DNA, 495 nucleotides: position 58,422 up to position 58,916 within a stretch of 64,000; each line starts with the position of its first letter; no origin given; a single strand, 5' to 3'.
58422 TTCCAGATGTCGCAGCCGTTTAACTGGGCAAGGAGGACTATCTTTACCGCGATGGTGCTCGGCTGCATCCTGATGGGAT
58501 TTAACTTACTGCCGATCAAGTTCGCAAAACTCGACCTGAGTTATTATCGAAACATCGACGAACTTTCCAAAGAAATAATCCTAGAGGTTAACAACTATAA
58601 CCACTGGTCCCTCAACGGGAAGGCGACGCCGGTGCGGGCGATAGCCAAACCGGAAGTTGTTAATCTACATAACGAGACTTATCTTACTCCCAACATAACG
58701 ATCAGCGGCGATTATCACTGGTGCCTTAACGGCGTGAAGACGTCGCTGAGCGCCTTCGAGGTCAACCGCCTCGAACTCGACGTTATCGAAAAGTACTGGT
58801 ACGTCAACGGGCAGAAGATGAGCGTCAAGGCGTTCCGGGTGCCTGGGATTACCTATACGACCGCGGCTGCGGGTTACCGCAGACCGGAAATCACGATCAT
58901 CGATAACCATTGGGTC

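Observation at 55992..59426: P-type ATPase fused to a C-terminal 8x tandem-repeat domain and an extra terminal membrane helix; atypical ion-site motif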

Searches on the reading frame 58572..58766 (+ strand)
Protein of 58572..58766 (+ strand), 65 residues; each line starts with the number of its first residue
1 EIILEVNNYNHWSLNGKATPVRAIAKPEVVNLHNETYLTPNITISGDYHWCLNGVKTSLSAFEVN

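Call 31: search_protein_representatives(alignment_id=A4)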
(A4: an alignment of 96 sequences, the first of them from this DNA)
Query: 96 sequences, 64 profile positions. Proteins with E-value up to 0.001 (for the whole library): 873; up to 1e-10: 258; up to 1e-30: 20. The best 150 are listed.
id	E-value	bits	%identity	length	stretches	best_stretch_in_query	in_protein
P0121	1.2e-77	272.0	-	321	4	1-63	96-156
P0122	1.1e-75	265.7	-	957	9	3-62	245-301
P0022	4.3e-74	260.5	-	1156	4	2-63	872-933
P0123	4.3e-73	257.4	-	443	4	2-63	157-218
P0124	1.0e-57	208.1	-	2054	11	5-63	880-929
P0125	3.9e-52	190.2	-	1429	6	3-62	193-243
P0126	1.2e-51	188.7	-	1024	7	3-63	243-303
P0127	2.7e-46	171.5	-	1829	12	38-61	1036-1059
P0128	5.1e-44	164.2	-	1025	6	2-63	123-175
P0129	1.7e-42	159.3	-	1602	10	5-60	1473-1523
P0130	5.3e-42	157.8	-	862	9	3-61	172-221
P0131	1.2e-39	150.3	-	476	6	3-62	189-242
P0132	3.4e-36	139.2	-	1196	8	37-62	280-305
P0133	2.5e-35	136.4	-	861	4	3-60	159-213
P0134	1.8e-34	133.7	-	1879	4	3-60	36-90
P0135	3.4e-34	132.7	-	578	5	3-62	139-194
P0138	2.0e-31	123.9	-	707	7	3-62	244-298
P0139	4.0e-31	122.9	-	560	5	3-62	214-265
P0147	2.2e-27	110.9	-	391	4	3-60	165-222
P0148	1.3e-26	108.4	-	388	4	3-62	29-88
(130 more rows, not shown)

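Call 32: search_protein_families(library=pfam, proteins=[P0122, P0125, P0126, P0128, P0130, P0131, P0133, P0135, P0138, P0139], max_evalue=0.01)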
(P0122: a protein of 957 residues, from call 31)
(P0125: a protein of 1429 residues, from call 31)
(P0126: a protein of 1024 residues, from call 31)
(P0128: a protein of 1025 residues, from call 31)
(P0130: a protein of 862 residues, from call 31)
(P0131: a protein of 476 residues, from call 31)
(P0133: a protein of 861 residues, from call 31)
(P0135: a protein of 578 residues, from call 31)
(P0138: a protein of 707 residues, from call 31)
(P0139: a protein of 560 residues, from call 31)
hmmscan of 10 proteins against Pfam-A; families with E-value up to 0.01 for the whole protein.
P0122 (957 aa): 11 families
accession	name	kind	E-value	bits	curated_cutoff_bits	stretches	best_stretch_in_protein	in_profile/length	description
PF16378.10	DUF4988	-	1e-29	104.1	30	4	302-375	63-142/183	Domain of unknown function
PF13715.12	CarbopepD_reg_2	-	3.9e-10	40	32.2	2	152-202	1-51/88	CarboxypepD_reg-like domain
PF13620.12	CarboxypepD_reg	-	5.9e-10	39.8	32.3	2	151-204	1-57/82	Carboxypeptidase regulatory-like domain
PF14686.12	fn3_3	-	2.4e-09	37.3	24.4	2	95-138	29-72/75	Polysaccharide lyase family 4, domain II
PF09430.16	EMC7_beta-sandw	-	3.1e-07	31.1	26.6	1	94-132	22-60/122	ER membrane protein complex subunit 7, beta-sandwich domain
PF06938.16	DUF1285_N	-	1.1e-05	25.5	29.3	0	419-435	15-31/67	Domain of unknown function (DUF1285), N-terminal domain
PF04151.21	PPC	-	9.3e-05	23.7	25.9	1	744-810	3-69/70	Bacterial pre-peptidase C-terminal domain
PF23193.1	NOMO_3rd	-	0.00011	22.7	27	0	78-122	45-89/120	NOMO third transthyretin-like domain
PF17802.7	SpaA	-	0.00019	21.9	23.1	0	48-115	11-56/91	Prealbumin-like fold domain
PF11008.14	DUF2846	-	0.0004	20.8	34.3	0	787-812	61-81/92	Protein of unknown function (DUF2846)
PF21797.2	CycT2-like_C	-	0.0025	17.9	27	0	819-875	24-80/93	Cyclin-T2-like, C-terminal domain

P0125 (1429 aa): 2 families
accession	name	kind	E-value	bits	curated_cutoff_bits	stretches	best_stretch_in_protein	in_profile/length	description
PF16378.10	DUF4988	-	1.1e-27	97.5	30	4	104-147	72-128/183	Domain of unknown function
PF09479.16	Flg_new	-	7.4e-26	90.5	27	2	529-591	1-64/65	Listeria-Bacteroides repeat domain (List_Bact_rpt)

P0126 (1024 aa): 4 families
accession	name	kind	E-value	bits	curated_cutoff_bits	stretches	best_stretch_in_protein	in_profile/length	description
PF03009.23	GDPD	-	2.5e-29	103.5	23.6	1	766-998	1-230/244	Glycerophosphoryl diester phosphodiesterase family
PF16378.10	DUF4988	-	4.9e-19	69.3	30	3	334-399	64-130/183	Domain of unknown function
PF01391.23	Collagen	-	3.7e-06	27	27.2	1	214-238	31-55/60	Collagen triple helix repeat (20 copies)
PF22348.1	ColA_N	-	0.0008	19.6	27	0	389-401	11-23/47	Colicin-A N-terminal domain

P0128 (1025 aa): 4 families
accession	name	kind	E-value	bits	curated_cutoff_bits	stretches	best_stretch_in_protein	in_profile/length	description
PF13306.12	LRR_5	-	1.2e-31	109.6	27.7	2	343-463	3-123/127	BspA type Leucine rich repeat region (6 copies)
PF16378.10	DUF4988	-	3.3e-20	73.1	30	5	50-120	63-142/183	Domain of unknown function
PF13855.12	LRR_8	-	0.00042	20.5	27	1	376-422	3-50/61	Leucine rich repeat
PF05954.17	Phage_GPD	-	0.0056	16.3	30.1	0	94-123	32-63/305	Phage tail baseplate hub (GPD)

P0130 (862 aa): 4 families
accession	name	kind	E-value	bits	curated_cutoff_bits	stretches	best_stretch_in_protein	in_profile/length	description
PF19789.6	DUF6273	-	6.6e-08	33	23.5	1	755-858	74-170/172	Domain of unknown function (DUF6273)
PF01391.23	Collagen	-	0.00031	20.9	27.2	1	39-66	25-52/60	Collagen triple helix repeat (20 copies)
PF22820.2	TcaA_3rd_4th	-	0.0028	18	27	0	354-370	12-28/73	TcaA protein 3rd/4th domain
PF16378.10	DUF4988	-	0.0028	17.9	30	0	180-212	94-128/183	Domain of unknown function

P0131 (476 aa): 2 families
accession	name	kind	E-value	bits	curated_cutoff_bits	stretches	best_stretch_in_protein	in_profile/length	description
PF13365.12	Trypsin_2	-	3.1e-12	47.9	27.6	1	346-471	1-108/144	Trypsin-like peptidase domain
PF01391.23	Collagen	-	4.9e-05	23.4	27.2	0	92-151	1-57/60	Collagen triple helix repeat (20 copies)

P0133 (861 aa): 7 families
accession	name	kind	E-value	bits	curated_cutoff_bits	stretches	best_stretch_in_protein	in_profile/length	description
PF13306.12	LRR_5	-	5.4e-108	356.5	27.7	4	423-517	1-93/127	BspA type Leucine rich repeat region (6 copies)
PF16378.10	DUF4988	-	2.8e-15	57.1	30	2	147-259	64-182/183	Domain of unknown function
PF13855.12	LRR_8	-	5.4e-09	36.1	27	0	468-514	13-60/61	Leucine rich repeat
PF01391.23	Collagen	-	5.4e-06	26.5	27.2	1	44-85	15-56/60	Collagen triple helix repeat (20 copies)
PF05725.18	FNIP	-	0.0008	19.9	21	0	660-695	4-39/44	FNIP Repeat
PF02770.24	Acyl-CoA_dh_M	-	0.0016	19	33.3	0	26-46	21-42/97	Acyl-CoA dehydrogenase, middle domain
PF03925.18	SeqA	-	0.002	18.6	25.5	0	90-109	70-89/111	SeqA protein C-terminal domain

P0135 (578 aa): 4 families
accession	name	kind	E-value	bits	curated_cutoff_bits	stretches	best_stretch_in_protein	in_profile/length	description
PF13306.12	LRR_5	-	8.6e-30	103.7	27.7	1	419-532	2-109/127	BspA type Leucine rich repeat region (6 copies)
PF16378.10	DUF4988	-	5e-19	69.2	30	2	200-263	65-141/183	Domain of unknown function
PF03925.18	SeqA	-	0.0038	17.7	25.5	0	212-231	70-89/111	SeqA protein C-terminal domain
PF13855.12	LRR_8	-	0.0067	16.6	27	0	442-485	12-56/61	Leucine rich repeat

P0138 (707 aa): 1 family
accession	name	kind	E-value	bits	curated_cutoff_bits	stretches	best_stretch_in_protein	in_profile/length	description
PF01391.23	Collagen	-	1.5e-05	25.1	27.2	0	363-409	12-58/60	Collagen triple helix repeat (20 copies)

P0139 (560 aa): 2 families
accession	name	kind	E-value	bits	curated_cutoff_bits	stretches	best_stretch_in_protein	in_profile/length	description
PF13306.12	LRR_5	-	2e-26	92.8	27.7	1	422-543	1-117/127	BspA type Leucine rich repeat region (6 copies)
PF13855.12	LRR_8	-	0.00025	21.2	27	0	444-485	13-55/61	Leucine rich repeat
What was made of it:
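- On DUF4988-type hairpin repeat: The pump profile hits DUF4988 proteins at up to 1e-75 (calls 31, 32).
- These proteins match Pfam DUF4988 at up to 1e-29, together with LRR_5, Flg_new, GDPD, Trypsin_2 and Collagen (call 32).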

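Call 34: search_solved_structures(query=A4, max_evalue=10, show_alignments=3)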
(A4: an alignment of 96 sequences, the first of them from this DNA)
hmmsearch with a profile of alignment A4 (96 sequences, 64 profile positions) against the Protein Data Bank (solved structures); distinct sequences matched with E-value up to 10: 9.
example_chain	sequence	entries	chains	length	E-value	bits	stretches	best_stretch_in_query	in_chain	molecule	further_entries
6v8i_BN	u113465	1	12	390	0.11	15.7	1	41-62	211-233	Fiber Upper, gp68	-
2ceo_A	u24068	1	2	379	0.87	12.9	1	12-46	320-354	THYROXINE-BINDING GLOBULIN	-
4x30_A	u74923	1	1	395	0.93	12.8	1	12-46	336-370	Thyroxine-binding globulin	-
7qgg_b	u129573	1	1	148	1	12.7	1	4-51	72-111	60S ribosomal protein L27a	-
6swa_Y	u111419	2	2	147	1.5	12.2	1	4-51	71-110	60S ribosomal protein L27a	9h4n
7cpu_La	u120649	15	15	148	1.5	12.1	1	4-51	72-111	60S ribosomal protein L27a | Large ribosomal subunit protein uL15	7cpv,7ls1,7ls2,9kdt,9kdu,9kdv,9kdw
9h6f_A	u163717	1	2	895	5.7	10.3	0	9-51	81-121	Glycosyl hydrolase family 98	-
9h6g_A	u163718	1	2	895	5.7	10.3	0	9-51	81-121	Glycoside hydrolase family 98 domain-containing protein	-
9h6h_A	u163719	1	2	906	5.8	10.2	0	9-51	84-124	Glycosyl hydrolase family 98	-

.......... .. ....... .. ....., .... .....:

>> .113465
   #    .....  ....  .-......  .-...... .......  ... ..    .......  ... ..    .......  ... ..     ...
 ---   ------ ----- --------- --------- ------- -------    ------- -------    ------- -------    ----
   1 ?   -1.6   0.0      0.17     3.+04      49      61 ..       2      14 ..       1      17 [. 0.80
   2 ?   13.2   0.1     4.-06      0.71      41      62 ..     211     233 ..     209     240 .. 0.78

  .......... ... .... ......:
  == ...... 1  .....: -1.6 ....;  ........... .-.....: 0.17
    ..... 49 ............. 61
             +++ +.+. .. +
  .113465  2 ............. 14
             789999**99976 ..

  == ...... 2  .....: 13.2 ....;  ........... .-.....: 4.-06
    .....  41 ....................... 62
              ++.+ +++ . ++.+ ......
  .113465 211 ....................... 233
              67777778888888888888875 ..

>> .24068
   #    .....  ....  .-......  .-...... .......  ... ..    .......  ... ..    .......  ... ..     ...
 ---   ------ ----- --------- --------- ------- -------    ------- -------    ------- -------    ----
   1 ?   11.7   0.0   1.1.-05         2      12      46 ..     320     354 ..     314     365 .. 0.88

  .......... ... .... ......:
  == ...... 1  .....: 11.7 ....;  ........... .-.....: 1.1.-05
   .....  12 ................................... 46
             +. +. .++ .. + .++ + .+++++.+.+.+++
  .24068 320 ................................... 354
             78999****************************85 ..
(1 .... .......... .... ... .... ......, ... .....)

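Call 35: search_protein_families(library=ncbifam, proteins=[P0122, P0147, P0131, P0135, P0148], max_evalue=0.01)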
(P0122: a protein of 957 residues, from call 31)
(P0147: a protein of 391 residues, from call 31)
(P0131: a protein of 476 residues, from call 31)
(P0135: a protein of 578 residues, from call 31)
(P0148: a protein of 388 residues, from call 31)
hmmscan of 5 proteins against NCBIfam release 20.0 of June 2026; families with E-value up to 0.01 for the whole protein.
P0122 (957 aa): 3 families
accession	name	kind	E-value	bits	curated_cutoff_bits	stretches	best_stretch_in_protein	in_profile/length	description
NF038329.2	gly_rich_SclB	equivalog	1.3e-13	50.7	325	2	257-513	117-339/442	LPXTG-anchored collagen-like adhesin Scl2/SclB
NF038330.1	adhesin_SclA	exception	8.3e-11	42.1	400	1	537-677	117-253/405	LPXTG-anchored collagen-like adhesin Scl1/SclA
NF046116.1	adhesin_Lcl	equivalog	0.00084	18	500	0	499-677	78-253/431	collagen-like adhesin Lcl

P0147 (391 aa): 4 families
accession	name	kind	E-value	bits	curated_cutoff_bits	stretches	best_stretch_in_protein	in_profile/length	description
NF038329.2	gly_rich_SclB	equivalog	3.5e-12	46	325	1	24-227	131-328/442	LPXTG-anchored collagen-like adhesin Scl2/SclB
NF058554.1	BT_3328_fam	equivalog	4.8e-12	44.9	1100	3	39-103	92-156/840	BT3328 family hyaluronic acid endo-lyase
NF038330.1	adhesin_SclA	exception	1.4e-07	31.5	400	1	21-160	110-240/405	LPXTG-anchored collagen-like adhesin Scl1/SclA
TIGR03595.1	Obg_CgtA_exten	equivalog_domain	0.00074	19.3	37.65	0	92-106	6-20/70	Obg family GTPase CgtA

P0131 (476 aa): 10 families
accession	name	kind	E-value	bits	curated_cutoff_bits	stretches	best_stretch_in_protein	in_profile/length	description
NF038329.2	gly_rich_SclB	equivalog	7.6e-14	51.5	325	2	24-185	174-332/442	LPXTG-anchored collagen-like adhesin Scl2/SclB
TIGR02037.1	degP_htrA_DO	subfamily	2.7e-12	46.4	416.2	1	338-469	54-158/434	Do family serine endopeptidase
NF050055.1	SerProtHtrAMycob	equivalog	7.7e-08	31.7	800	1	302-468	188-330/502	serine protease HtrA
NF040960.1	MamE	equivalog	9.8e-07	27.7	800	1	329-469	105-223/659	magnetosome formation protease MamE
NF007526.1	PRK10139.1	equivalog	1.1e-05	24.3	756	1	346-467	93-188/456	serine endoprotease DegQ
TIGR02038.1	protease_degS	equivalog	3.3e-05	23.2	422.95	1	318-468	47-174/351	outer membrane-stress sensor serine endopeptidase DegS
NF038330.1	adhesin_SclA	exception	4.1e-05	23.4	400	1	54-186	111-239/405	LPXTG-anchored collagen-like adhesin Scl1/SclA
NF008189.1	PRK10942.1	equivalog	0.00022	19.8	720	1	345-467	114-210/477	serine endoprotease DegP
NF008147.1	PRK10898.1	equivalog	0.00059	19.1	408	1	313-468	42-174/352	outer membrane-stress sensor serine endopeptidase DegS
NF041521.1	HhoA_HhoB_HtrA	equivalog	0.00096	18.5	450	1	404-468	95-153/335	HhoA/HhoB/HtrA family serine endopeptidase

P0135 (578 aa): 5 families
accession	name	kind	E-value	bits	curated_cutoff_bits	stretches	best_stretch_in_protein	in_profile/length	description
NF047961.1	adhesin_HupY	equivalog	8e-12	44.1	1250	1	433-521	431-516/978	leucine-rich repeat adhesin HupY/LrrG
NF038329.2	gly_rich_SclB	equivalog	4.9e-06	25.7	325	1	153-318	177-313/442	LPXTG-anchored collagen-like adhesin Scl2/SclB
NF045808.1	PT-DNA_restrict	exception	0.00044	19.5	180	0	105-136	67-98/284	phosphorothioated DNA-binding restriction endonuclease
TIGR02167.2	Liste_lipo_26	repeat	0.0056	16.4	30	0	450-462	1-13/26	PARCEL repeat-containing surface protein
NF008389.0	PRK11187.1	equivalog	0.0074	16.3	185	0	212-231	140-159/182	replication initiation negative regulator SeqA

P0148 (388 aa): 3 families
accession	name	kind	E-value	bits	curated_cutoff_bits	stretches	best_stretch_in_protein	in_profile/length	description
NF058554.1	BT_3328_fam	equivalog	1.3e-06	26.9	1100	2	159-231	92-166/840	BT3328 family hyaluronic acid endo-lyase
NF038329.2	gly_rich_SclB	equivalog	1.6e-05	24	325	1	47-202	231-326/442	LPXTG-anchored collagen-like adhesin Scl2/SclB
NF038330.1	adhesin_SclA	exception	0.00081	19.1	400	0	50-101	144-196/405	LPXTG-anchored collagen-like adhesin Scl1/SclA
